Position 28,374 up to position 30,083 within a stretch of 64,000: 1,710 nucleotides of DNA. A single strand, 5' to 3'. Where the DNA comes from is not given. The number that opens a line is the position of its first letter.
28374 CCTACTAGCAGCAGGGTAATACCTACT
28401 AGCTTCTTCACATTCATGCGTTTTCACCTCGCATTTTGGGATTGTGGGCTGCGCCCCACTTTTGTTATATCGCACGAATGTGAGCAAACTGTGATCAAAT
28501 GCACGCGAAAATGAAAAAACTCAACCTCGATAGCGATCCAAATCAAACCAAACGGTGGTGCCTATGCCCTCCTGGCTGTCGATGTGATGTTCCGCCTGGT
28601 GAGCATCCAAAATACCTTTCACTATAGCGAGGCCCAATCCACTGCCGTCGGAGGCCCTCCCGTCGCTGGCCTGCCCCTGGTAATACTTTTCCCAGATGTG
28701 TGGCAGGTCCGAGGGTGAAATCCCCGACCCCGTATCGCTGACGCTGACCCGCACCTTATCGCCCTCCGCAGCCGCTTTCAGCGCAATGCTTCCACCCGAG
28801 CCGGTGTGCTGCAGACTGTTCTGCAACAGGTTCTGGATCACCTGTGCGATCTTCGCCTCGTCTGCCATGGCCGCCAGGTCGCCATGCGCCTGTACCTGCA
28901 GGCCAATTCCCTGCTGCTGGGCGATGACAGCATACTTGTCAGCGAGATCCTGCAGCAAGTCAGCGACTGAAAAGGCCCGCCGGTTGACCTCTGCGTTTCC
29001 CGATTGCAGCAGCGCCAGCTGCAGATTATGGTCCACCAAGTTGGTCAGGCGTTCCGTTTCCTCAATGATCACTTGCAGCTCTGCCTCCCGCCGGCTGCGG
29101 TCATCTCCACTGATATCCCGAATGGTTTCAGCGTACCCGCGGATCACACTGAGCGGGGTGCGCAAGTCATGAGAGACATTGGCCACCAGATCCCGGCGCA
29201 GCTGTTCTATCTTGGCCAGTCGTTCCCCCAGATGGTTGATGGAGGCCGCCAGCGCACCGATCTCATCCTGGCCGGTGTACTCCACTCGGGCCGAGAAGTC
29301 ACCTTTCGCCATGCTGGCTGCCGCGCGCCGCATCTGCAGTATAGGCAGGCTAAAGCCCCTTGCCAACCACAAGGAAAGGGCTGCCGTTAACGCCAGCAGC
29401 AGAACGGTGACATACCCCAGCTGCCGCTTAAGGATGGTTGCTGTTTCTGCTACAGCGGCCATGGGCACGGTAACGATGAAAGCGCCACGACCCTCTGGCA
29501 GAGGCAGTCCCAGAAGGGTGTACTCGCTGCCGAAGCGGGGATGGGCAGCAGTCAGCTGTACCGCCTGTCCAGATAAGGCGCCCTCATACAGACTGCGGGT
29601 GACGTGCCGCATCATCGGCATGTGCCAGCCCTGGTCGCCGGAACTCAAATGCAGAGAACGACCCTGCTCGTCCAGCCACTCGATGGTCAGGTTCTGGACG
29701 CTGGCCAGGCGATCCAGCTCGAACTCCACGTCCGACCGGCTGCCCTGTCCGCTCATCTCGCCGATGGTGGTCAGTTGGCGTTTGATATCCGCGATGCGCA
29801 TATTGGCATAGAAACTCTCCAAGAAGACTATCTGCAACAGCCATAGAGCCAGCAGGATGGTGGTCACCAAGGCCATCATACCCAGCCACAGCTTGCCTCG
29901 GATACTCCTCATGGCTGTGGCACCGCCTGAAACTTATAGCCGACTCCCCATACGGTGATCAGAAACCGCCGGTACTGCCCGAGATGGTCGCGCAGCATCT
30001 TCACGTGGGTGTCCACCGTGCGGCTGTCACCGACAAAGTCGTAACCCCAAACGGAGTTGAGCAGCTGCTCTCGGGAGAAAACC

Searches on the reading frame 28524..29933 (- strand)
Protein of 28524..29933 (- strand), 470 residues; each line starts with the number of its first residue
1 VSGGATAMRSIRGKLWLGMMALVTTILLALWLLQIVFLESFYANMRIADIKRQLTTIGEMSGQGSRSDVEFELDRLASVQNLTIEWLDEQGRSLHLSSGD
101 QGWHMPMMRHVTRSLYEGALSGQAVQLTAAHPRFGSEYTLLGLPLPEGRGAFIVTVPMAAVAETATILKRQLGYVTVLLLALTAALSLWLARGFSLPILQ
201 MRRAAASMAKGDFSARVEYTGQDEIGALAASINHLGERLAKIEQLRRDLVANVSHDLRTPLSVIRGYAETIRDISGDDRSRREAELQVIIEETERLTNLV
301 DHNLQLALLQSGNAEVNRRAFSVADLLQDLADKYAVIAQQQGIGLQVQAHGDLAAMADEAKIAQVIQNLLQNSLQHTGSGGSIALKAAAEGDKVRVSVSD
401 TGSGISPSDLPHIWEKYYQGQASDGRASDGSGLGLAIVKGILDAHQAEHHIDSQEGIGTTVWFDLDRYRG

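Call 67: search_protein_families(library=pfam, proteins=[window:28524-29933:-])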
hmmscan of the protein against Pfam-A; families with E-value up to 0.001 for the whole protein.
window:28524-29933:- (470 aa): 4 families
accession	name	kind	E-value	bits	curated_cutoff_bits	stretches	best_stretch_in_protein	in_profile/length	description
PF02518.31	HATPase_c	-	3.4e-26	92.3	26.4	1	358-467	2-109/111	Histidine kinase-, DNA gyrase B-, and HSP90-like ATPase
PF00512.31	HisKA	-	2.4e-16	60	26.9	1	246-312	2-66/66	His Kinase A (phospho-acceptor) domain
PF00672.30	HAMP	-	1.6e-14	54.4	25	1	189-239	1-51/53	HAMP domain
PF13581.12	HATPase_c_2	-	6.5e-06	26.6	27.4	1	363-463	33-125/127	Histidine kinase-like ATPase domain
